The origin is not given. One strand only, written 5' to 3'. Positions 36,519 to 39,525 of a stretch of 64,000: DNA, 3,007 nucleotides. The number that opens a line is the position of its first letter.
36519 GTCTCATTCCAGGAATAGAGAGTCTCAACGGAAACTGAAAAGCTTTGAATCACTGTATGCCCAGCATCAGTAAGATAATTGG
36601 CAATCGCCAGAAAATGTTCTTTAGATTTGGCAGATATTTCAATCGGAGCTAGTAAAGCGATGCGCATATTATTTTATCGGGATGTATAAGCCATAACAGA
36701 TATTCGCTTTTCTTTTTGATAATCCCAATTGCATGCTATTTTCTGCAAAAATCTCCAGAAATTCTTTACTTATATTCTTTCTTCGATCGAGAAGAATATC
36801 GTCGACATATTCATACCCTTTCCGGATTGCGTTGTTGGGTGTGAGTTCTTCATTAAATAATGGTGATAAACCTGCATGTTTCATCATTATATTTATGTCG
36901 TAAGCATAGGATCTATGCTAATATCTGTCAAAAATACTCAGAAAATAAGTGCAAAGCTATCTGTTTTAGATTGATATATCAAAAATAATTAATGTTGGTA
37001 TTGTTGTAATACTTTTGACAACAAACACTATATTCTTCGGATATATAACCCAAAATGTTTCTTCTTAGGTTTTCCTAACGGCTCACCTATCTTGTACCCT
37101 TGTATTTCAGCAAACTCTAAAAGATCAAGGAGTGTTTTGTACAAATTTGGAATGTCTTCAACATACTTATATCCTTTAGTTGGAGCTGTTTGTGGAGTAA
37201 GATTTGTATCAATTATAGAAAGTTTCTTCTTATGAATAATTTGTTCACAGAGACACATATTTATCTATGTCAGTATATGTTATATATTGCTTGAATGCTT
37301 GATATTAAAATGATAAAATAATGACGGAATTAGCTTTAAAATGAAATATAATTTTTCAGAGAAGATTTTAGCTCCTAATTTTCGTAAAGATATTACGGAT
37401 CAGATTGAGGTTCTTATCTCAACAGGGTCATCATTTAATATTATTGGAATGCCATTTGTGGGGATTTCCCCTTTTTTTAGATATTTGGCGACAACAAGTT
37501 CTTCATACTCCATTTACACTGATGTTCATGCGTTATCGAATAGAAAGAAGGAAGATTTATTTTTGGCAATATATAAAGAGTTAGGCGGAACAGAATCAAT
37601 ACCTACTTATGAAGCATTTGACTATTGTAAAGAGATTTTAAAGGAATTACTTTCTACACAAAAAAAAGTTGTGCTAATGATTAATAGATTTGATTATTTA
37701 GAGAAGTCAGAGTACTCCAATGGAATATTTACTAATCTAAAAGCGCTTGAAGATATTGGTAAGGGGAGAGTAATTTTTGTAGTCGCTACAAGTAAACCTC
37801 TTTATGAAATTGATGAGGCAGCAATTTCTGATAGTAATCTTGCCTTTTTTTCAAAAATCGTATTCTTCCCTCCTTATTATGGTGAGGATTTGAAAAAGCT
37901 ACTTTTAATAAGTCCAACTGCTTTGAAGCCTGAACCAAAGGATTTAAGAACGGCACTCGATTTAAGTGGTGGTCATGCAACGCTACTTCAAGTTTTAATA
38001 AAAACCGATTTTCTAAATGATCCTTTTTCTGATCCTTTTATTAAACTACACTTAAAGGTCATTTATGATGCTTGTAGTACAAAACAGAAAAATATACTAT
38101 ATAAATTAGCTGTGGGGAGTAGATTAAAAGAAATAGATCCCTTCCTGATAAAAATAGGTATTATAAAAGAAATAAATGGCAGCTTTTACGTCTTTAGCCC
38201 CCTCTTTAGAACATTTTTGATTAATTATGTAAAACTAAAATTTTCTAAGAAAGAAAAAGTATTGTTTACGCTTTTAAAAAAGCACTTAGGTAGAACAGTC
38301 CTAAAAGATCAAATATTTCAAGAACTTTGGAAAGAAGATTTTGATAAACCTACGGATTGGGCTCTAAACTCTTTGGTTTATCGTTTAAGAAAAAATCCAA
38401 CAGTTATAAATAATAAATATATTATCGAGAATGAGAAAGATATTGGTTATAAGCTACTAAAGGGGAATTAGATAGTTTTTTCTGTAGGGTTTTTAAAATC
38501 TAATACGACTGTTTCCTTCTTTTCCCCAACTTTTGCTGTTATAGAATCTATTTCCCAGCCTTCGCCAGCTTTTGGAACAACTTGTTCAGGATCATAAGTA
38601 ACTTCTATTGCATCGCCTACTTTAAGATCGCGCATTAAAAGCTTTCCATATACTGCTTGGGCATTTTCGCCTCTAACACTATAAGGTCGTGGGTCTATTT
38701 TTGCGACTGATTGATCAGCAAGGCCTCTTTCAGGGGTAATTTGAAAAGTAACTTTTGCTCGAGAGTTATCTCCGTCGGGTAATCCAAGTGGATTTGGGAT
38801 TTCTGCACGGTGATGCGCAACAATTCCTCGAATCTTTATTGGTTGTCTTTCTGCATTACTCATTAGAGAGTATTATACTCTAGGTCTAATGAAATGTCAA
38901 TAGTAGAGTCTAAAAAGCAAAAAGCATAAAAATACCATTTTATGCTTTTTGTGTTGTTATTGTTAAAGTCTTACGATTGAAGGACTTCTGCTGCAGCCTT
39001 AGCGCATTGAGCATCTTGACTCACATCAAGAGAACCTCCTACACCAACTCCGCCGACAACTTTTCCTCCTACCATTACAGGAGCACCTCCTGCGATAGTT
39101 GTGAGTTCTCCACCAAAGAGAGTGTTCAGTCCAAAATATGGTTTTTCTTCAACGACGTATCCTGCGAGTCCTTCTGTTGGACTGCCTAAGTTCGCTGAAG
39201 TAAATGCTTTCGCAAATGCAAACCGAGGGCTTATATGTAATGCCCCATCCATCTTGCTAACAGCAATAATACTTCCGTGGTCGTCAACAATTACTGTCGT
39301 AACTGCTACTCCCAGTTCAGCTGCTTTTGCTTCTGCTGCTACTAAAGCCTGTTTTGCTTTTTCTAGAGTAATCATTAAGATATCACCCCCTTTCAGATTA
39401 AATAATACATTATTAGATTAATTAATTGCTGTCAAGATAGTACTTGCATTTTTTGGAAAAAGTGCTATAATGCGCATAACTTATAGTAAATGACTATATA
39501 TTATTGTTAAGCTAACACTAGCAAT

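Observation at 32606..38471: AT-rich deoxynucleotide-metabolism island with DRT(Rcl)-like::RHH fusion, small paralog pair and ATPase::wHTH regulator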

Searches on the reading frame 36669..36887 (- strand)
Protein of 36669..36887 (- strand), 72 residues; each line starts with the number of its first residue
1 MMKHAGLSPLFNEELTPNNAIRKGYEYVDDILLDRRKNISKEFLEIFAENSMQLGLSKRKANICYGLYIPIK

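Call 3: search_protein_families(library=pfam, proteins=[window:36669-36887:-], max_evalue=0.1)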
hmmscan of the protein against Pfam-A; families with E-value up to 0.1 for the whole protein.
window:36669-36887:- (72 aa): 0 families

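Call 4: search_protein_families(library=ncbifam, proteins=[window:36669-36887:-], max_evalue=0.1)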
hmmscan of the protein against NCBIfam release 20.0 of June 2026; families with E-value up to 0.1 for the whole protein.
window:36669-36887:- (72 aa): 0 families

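Call 5: search_protein_families(library=padloc, proteins=[window:36669-36887:-], max_evalue=0.1)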
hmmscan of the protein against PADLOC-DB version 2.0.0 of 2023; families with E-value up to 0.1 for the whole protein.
window:36669-36887:- (72 aa): 0 families

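Call 6: search_protein_families(library=phrogs, proteins=[window:36669-36887:-], max_evalue=0.01)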
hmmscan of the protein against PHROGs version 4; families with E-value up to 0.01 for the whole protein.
window:36669-36887:- (72 aa): 0 families

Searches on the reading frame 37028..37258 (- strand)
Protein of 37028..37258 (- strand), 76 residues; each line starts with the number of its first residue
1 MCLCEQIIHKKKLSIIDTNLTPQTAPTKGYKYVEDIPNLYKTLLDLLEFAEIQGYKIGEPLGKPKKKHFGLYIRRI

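Call 3: search_protein_families(library=pfam, proteins=[window:37028-37258:-], max_evalue=0.1)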
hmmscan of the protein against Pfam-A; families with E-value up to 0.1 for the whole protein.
window:37028-37258:- (76 aa): 0 families

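Call 4: search_protein_families(library=ncbifam, proteins=[window:37028-37258:-], max_evalue=0.1)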
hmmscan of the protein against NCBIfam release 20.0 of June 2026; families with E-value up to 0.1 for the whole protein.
window:37028-37258:- (76 aa): 0 families

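Call 5: search_protein_families(library=padloc, proteins=[window:37028-37258:-], max_evalue=0.1)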
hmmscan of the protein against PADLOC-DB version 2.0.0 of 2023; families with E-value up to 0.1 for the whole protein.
window:37028-37258:- (76 aa): 0 families

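Call 6: search_protein_families(library=phrogs, proteins=[window:37028-37258:-], max_evalue=0.01)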
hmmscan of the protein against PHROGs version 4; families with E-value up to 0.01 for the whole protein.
window:37028-37258:- (76 aa): 0 families

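Call 41: find_homologous_proteins(query=window:37028-37258:-, max_evalue=0.01)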
Query window:37028-37258:- (76 aa): 2 proteins with E <= 0.01 among 2 candidates.
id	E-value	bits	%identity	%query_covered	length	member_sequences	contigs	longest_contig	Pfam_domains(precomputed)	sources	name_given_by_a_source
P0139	2.1e-44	167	100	100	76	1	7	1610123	-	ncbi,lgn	-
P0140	3.6e-22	96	63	99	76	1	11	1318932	-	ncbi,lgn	-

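Call 62: search_protein_representatives(alignment_id=A5)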
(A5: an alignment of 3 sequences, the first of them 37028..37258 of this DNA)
Query: 3 sequences, 75 profile positions. Proteins with E-value up to 0.001 (for the whole library): 66; up to 1e-10: 8; up to 1e-30: 1. The best 66 are listed.
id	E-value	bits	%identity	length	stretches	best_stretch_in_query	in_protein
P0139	8.6e-39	147.9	-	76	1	1-74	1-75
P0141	1.4e-21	92.7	-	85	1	9-74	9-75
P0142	5.0e-19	84.5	-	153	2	6-74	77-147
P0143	5.5e-14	68.4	-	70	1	10-73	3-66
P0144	1.3e-13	67.2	-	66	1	12-74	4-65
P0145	7.6e-12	61.5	-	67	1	12-72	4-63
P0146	1.4e-11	60.7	-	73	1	7-73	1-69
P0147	1.0e-10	57.9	-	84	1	8-73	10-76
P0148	1.1e-10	57.9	-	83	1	12-74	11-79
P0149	1.3e-10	57.5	-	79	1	7-75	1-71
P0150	3.0e-10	56.4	-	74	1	9-72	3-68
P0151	3.1e-10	56.4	-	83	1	10-74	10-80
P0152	3.9e-10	56.0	-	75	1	11-73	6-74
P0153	5.3e-10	55.6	-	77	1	7-74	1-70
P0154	1.3e-09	54.4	-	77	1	17-74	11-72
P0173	2.7e-07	46.9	-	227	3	15-73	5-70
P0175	3.6e-07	46.5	-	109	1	12-74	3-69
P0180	1.7e-06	44.3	-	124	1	6-63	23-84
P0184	3.6e-06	43.3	-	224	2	15-73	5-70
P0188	1.2e-05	41.7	-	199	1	16-73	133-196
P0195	4.1e-05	39.9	-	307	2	12-74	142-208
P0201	3.7e-04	36.9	-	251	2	10-73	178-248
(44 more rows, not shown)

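Call 63: search_protein_families(library=pfam, proteins=[P0142, P0173, P0175, P0180, P0184, P0188, P0195, P0201, P0141, P0143], max_evalue=0.1)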
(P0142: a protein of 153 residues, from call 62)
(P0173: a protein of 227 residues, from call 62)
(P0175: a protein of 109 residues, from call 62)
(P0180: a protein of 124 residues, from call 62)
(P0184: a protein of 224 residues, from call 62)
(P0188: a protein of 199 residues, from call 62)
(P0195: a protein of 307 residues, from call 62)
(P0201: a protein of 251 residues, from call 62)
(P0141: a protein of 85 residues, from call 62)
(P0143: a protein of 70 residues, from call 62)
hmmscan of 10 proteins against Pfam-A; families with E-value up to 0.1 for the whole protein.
P0142 (153 aa): 0 families

P0173 (227 aa): 0 families

P0175 (109 aa): 0 families

P0180 (124 aa): 0 families

P0184 (224 aa): 0 families

P0188 (199 aa): 0 families

P0195 (307 aa): 0 families

P0201 (251 aa): 0 families

P0141 (85 aa): 0 families

P0143 (70 aa): 0 families

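Call 65: find_encoding_contigs(protein=P0149, flank=5000, max_places=3)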
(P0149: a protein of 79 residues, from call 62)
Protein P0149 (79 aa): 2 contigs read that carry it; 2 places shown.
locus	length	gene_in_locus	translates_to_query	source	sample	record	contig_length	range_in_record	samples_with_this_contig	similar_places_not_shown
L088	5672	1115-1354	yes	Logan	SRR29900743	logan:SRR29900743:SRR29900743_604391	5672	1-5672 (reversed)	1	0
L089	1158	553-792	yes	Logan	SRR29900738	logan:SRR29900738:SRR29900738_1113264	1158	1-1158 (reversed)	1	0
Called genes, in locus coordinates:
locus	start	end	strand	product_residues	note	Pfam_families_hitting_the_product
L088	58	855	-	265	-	PF12844:HTH_19 (faint), PF13560:HTH_31, PF01381:HTH_3 (weak)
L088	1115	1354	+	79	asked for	-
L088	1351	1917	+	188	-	-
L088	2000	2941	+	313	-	-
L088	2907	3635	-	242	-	PF00300:His_Phos_1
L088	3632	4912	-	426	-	PF08665:PglZ (faint), PF01663:Phosphodiest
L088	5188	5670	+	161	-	?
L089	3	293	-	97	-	?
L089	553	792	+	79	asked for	-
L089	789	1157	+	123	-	?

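Call 66: find_encoding_contigs(protein=P0143, flank=5000, max_places=2)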
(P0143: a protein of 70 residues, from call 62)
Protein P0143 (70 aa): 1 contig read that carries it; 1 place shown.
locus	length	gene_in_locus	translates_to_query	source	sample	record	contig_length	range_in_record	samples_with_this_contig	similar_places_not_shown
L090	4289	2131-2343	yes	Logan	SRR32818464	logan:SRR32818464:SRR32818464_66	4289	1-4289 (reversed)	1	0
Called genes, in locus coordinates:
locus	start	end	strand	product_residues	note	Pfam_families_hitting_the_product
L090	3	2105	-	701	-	?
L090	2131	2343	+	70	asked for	-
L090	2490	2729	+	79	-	-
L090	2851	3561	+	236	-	PF00696:AA_kinase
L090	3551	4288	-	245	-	?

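Call 67: find_encoding_contigs(protein=P0146, flank=5000, max_places=2)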
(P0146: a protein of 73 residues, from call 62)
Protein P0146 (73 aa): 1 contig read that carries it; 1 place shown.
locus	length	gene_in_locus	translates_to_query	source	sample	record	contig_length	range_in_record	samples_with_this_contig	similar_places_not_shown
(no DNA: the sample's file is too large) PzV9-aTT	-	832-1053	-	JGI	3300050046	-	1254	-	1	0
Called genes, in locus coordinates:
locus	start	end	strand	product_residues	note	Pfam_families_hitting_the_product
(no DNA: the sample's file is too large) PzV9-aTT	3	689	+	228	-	PF01149:Fapy_DNA_glyco (weak), PF06831:H2TH, PF06827:zf-FPG_IleRS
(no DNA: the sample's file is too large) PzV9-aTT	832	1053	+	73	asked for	-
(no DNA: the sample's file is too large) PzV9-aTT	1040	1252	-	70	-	?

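Call 74: predict_structure(alignment_id=A7)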
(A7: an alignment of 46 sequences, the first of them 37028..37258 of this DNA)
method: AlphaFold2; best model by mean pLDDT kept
length: 76 residues; sequences in the alignment: 46
mean_pLDDT: 82.8   pTM: 0.50
mean pLDDT of the five models: 82.8, 82.4, 79.7, 76.2, 69.6
residues with pLDDT >= 90: 26; 70-90: 34; 50-70: 16; < 50: 0
segments of 3 or more residues with pLDDT < 50: none
pLDDT, mean of each block of 10 residues (from residue 1): 62 77 94 88 87 91 77 90
secondary structure, 60 per line:
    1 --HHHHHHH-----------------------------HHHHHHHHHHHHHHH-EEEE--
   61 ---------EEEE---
elements in order: H3-9 H39-53 E55-58 E70-73

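Call 80: search_protein_families(library=pfam, proteins=[L090:2851-3561:+], max_evalue=0.01)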
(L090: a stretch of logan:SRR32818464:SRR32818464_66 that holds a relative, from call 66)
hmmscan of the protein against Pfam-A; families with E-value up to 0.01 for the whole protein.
L090:2851-3561:+ (236 aa): 1 family
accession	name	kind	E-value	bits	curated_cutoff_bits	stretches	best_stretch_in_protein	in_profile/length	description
PF00696.33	AA_kinase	-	1.6e-22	80.8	24.9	1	9-214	2-234/234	Amino acid kinase family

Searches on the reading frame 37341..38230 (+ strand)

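Call 76: search_protein_families(library=pfam, proteins=[window:37341-38230:+], max_evalue=0.01)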
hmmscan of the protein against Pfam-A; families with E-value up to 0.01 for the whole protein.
window:37341-38230:+ (296 aa): 0 families

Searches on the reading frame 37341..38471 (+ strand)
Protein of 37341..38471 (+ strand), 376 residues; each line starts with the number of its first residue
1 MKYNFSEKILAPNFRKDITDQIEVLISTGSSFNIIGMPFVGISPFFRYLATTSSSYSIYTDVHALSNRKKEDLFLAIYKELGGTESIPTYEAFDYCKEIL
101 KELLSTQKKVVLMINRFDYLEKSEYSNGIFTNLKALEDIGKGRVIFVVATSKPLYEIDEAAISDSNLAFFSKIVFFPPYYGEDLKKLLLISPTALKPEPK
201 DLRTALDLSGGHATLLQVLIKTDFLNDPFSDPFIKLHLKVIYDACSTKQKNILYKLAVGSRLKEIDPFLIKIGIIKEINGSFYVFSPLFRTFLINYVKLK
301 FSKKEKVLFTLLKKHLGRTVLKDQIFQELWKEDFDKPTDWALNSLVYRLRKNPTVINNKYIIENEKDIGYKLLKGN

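Call 3: search_protein_families(library=pfam, proteins=[window:37341-38471:+], max_evalue=0.1)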
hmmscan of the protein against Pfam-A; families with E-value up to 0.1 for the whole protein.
window:37341-38471:+ (376 aa): 3 families
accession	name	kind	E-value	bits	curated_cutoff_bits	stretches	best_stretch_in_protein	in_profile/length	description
PF00486.34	Trans_reg_C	-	3.4e-09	37.1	26.2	1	299-372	4-77/77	Transcriptional regulatory protein, C terminal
PF21754.2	DacZ_A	-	0.056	14.5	28.3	0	82-150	28-97/109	Probable sensor domain DacZ_A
PF14532.12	Sigma54_activ_2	-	0.094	13.4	25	0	92-169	53-126/138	Sigma-54 interaction domain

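Call 4: search_protein_families(library=ncbifam, proteins=[window:37341-38471:+], max_evalue=0.1)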
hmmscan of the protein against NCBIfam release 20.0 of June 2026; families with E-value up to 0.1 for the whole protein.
window:37341-38471:+ (376 aa): 8 families
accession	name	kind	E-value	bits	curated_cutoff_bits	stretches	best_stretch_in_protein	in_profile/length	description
NF001624.0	PRK00411.1-2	subfamily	0.0016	17.4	354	1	67-188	93-214/374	ORC1-type DNA replication protein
NF000402.1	vanR-B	exception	0.0046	16.4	480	1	262-372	110-216/219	vancomycin resistance response regulator transcription factor VanR-B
NF041734.1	resp_reg_RppA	equivalog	0.0051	16.2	250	1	298-372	154-227/229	two-component system response regulator RppA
NF000401.1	vanR-A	exception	0.0087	15.5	500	1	294-372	150-229/231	vancomycin resistance response regulator transcription factor VanR-A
NF053854.1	RespRegPhoBBctds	equivalog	0.011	15.1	270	1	291-371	146-223/225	two-component system response regulator PhoB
TIGR01387.1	cztR_silR_copR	subfamily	0.02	14.5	279.2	1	296-371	143-217/218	heavy metal response regulator transcription factor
TIGR02928.1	TIGR02928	subfamily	0.028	13.3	181.3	1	74-188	92-209/366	orc1/cdc6 family replication initiation protein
NF033117.2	vanR_ACDEGLN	exception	0.035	13.7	350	1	298-370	151-223/226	VanR-ABDEGLN family response regulator transcription factor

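Call 5: search_protein_families(library=padloc, proteins=[window:37341-38471:+], max_evalue=0.1)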
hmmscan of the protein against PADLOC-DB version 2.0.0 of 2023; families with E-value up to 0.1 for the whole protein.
window:37341-38471:+ (376 aa): 0 families

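Call 6: search_protein_families(library=phrogs, proteins=[window:37341-38471:+], max_evalue=0.01)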
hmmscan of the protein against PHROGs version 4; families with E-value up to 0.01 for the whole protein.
window:37341-38471:+ (376 aa): 1 family
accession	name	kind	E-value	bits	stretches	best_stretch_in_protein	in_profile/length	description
phrog_731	-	unknown function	0.00013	22.4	1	291-372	143-224/227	-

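Call 71: search_solved_structures(query=window:37341-38471:+, max_evalue=1, show_alignments=1)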
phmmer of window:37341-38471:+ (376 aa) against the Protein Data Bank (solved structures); distinct sequences matched with E-value up to 1: 6.
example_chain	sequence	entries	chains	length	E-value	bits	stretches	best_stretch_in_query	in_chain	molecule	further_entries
8hml_A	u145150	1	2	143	0.13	14.7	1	299-373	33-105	DNA-binding response OmpR family regulator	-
2zxj_A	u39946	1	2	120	0.18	14.3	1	299-371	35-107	Transcriptional regulatory protein walR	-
4ixa_A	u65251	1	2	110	0.23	13.9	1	284-353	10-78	Response regulator SaeR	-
8hig_A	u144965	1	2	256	0.45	13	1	299-373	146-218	DNA-binding response OmpR family regulator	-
2d1v_A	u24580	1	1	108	0.53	12.7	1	299-371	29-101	Transcriptional regulatory protein yycF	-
2jzy_A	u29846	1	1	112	0.84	12.1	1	289-353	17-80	Transcriptional regulatory protein PcoR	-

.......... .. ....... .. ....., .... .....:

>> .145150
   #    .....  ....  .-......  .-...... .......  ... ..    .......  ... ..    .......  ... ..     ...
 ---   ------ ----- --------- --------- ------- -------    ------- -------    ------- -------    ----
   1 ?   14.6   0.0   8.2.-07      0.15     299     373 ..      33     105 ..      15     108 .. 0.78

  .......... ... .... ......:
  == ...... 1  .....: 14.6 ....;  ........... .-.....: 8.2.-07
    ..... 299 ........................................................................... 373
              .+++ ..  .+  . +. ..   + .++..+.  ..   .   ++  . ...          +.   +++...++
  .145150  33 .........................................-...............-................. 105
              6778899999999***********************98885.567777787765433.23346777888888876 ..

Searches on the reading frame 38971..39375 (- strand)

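Call 76: search_protein_families(library=pfam, proteins=[window:38971-39375:-], max_evalue=0.01)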
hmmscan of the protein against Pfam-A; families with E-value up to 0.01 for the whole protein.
window:38971-39375:- (134 aa): 1 family
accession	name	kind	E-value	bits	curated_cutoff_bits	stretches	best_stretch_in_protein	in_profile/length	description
PF03928.20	HbpS-like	-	4.4e-29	101.5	25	1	2-129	1-127/128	Haem degrading protein HbpS-like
